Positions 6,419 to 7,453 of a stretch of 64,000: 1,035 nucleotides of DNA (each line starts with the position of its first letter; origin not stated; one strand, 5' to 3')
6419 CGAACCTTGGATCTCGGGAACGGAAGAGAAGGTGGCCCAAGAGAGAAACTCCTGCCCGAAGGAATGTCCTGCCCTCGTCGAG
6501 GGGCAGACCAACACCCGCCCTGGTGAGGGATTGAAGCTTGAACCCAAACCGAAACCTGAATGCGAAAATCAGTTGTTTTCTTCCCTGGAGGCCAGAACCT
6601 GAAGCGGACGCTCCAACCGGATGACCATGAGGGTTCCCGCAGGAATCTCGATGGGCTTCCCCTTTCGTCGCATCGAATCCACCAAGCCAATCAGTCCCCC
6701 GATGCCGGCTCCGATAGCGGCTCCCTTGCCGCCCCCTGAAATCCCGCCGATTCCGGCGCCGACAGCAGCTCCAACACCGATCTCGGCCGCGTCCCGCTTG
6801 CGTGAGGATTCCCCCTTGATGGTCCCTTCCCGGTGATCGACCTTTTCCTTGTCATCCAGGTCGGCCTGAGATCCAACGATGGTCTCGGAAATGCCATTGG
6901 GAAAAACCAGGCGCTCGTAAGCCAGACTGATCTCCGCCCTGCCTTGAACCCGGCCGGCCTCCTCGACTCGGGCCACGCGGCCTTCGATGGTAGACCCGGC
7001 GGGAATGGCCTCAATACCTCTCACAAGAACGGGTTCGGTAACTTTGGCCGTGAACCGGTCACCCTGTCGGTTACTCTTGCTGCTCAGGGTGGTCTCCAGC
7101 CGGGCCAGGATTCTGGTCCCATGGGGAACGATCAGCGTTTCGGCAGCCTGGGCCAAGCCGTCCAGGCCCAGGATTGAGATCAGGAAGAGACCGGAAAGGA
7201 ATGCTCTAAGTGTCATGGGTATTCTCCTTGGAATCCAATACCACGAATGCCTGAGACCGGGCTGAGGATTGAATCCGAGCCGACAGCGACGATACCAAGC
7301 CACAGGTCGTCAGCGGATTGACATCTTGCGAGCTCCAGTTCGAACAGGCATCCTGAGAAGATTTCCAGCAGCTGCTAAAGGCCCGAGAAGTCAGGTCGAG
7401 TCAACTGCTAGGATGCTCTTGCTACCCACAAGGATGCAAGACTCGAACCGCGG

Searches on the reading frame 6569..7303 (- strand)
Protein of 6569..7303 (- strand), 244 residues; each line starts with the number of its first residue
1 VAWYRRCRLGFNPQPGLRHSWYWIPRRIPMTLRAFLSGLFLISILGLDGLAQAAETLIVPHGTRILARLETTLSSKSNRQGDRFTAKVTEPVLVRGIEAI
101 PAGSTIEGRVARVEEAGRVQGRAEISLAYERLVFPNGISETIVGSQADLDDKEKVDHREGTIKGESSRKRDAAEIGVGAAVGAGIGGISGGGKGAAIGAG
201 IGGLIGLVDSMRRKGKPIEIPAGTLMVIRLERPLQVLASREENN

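Call 6: search_protein_families(library=pfam, proteins=[window:6569-7303:-], max_evalue=0.01)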
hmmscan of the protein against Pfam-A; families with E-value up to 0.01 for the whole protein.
window:6569-7303:- (244 aa): 3 families
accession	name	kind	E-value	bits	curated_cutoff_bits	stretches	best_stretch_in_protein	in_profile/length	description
PF13441.11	Gly-zipper_YMGG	-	6.9e-07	29.3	28.9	1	170-208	2-41/45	YMGG-like Gly-zipper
PF03743.19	TrbI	-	9.1e-07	29.3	35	1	59-147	2-87/188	Bacterial conjugation TrbI-like protein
PF13488.11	Gly-zipper_Omp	-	0.0016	18.8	25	1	176-206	4-35/46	Glycine zipper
